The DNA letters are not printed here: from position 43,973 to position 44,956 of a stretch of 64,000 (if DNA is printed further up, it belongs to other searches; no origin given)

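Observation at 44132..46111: Orphan HerA/FtsK-like ATPase with coiled-coil tail next to an M24-fold protein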

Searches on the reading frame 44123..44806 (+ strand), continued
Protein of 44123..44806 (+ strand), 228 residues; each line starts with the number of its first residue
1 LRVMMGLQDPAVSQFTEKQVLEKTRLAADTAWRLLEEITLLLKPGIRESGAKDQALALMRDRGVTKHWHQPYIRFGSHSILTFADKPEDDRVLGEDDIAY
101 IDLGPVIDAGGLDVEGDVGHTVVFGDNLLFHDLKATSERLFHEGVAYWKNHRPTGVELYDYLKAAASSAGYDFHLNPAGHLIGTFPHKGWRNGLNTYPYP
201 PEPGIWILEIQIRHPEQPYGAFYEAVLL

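Call 59: fold_search(model_id=the predicted structure, library=pdb)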
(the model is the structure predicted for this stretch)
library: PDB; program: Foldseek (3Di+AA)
matches with E <= 10: 490; with E <= 0.001: 213
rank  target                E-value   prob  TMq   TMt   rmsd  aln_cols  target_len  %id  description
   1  5cnx_A                4.2e-10  1.00  0.73  0.48   3.4       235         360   22  Crystal structure of Xaa-Pro aminopeptidase from Escherichia coli K12 (released 2016-07-20)
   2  1mat                  4.4e-10  1.00  0.71  0.63   3.6       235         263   16  STRUCTURE OF THE COBALT-DEPENDENT METHIONINE AMINOPEPTIDASE FROM ESCHERICHIA COLI: A NEW TYPE OF PROTEOLYTIC ENZYME (released 1994-01-31)
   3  2mat                  7.1e-10  1.00  0.70  0.61   4.2       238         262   16  E.COLI METHIONINE AMINOPEPTIDASE AT 1.9 ANGSTROM RESOLUTION (released 1999-06-18)
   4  2p99                  7.1e-10  1.00  0.69  0.61   3.8       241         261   16  E. coli methionine aminopeptidase monometalated with inhibitor YE6 (released 2007-11-20)
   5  5cdl                  8.6e-10  1.00  0.69  0.47   4.5       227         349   18  Proline dipeptidase from Deinococcus radiodurans (selenomethionine derivative) (released 2016-08-10)
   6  2gg0                  8.6e-10  1.00  0.67  0.59   5.5       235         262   16  Novel bacterial methionine aminopeptidase inhibitors (released 2006-06-13)
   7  5giu                  9.1e-10  1.00  0.67  0.46   3.6       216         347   19  Crystal structure of Xaa-Pro peptidase from Deinococcus radiodurans, metal-free active site (released 2017-06-28)
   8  2gtx_A                9.1e-10  1.00  0.65  0.57   5.9       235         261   16  Structural Basis of Catalysis by Mononuclear Methionine Aminopeptidase (released 2006-07-04)
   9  8bqd_x                1.0e-09  1.00  0.67  0.43   5.2       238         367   18  Yeast 80S ribosome in complex with Map1 (conformation 1) (released 2023-03-22)
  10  2evc                  1.7e-09  1.00  0.71  0.63   3.7       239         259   16  Crystal structure of E. Coli. methionine amino peptidase in complex with 5-(2-(trifluoromethyl)phenyl)furan-2-carboxylic (released 2006-03-28)
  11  2evo_A                1.7e-09  1.00  0.65  0.58   5.5       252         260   16  crystal structure of methionine amino peptidase in complex with N-cyclopentyl-N-(thiazol-2-yl)oxalamide (released 2006-03-28)
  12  2zsg_B                2.1e-09  1.00  0.72  0.48   2.8       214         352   17  Crystal structure of X-Pro aminopeptidase from Thermotoga maritima MSB8 (released 2008-10-14)
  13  4mat                  2.1e-09  1.00  0.67  0.58   5.0       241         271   17  E.COLI METHIONINE AMINOPEPTIDASE HIS79ALA MUTANT (released 1999-06-18)
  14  3q6d_C                2.5e-09  1.00  0.72  0.48   3.0       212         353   22  Xaa-Pro dipeptidase from Bacillus anthracis. (released 2011-02-02)
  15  2bb7                  2.5e-09  1.00  0.69  0.62   3.9       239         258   16  Mn Form Of E. coli Methionine Aminopeptidase In Complex With a quinolinyl sulfonamide inhibitor (released 2006-01-24)
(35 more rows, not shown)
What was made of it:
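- Closest known: M24 metallopeptidases. Same: Pita-bread fold, TM-score about 0.7 (call 59).
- Closest known: M24 metallopeptidases. Different: Identity to solved structures is 15-22% (call 59).
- Checked: TM-score is about 0.7 to prolidase catalytic domains and MetAP (call 59).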

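Call 75: find_encoding_contigs(protein=P0123, flank=5000, max_places=1)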
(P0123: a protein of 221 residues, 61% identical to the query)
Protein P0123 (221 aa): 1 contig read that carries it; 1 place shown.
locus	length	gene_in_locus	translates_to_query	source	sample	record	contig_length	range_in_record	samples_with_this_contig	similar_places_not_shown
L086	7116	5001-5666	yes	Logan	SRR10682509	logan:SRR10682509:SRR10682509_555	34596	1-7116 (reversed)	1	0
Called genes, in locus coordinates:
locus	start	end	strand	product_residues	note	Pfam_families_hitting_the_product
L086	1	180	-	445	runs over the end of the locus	PF00512:HisKA, PF02518:HATPase_c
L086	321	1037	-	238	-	PF00072:Response_reg, PF00196:GerE, PF04545:Sigma70_r4 (faint), PF08281:Sigma70_r4_2 (weak)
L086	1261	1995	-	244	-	-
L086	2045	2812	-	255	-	-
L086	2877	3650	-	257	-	-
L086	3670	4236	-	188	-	-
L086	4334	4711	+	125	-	PF02643:DUF192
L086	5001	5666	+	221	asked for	PF00557:Peptidase_M24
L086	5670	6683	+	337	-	PF03060:NMO, PF01070:FMN_dh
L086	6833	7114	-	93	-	?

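Call 76: find_encoding_contigs(protein=P0145, flank=5000, max_places=1)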
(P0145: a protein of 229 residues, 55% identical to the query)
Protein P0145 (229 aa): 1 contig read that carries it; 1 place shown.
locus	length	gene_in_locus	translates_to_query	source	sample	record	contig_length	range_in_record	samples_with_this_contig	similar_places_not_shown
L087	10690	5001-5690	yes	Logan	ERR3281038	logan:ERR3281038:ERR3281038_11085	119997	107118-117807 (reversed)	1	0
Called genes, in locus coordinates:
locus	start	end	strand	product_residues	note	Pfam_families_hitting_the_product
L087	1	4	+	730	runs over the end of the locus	?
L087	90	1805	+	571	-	PF03065:Glyco_hydro_57, PF09210:BE_C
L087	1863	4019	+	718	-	PF03065:Glyco_hydro_57, PF09094:AmyA-A_glucT_m, PF09095:AmyA-gluTrfs_C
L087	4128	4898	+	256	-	PF01987:AIM24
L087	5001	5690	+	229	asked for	PF00557:Peptidase_M24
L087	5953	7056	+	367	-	PF00154:RecA_N, PF06745:ATPase (faint), PF08423:Rad51, PF27531:MT3502_N (weak), PF01637:ATPase_2 (weak), PF21096:RecA_C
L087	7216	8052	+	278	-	PF00149:Metallophos, PF13277:YmdB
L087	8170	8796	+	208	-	PF01966:HD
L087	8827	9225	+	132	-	PF02410:RsfS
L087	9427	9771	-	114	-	PF01242:PTPS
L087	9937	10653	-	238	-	PF00072:Response_reg, PF00196:GerE, PF08281:Sigma70_r4_2 (faint)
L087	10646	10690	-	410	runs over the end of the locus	PF00989:PAS, PF08448:PAS_4, PF13426:PAS_9, PF08447:PAS_3, PF00512:HisKA, PF02518:HATPase_c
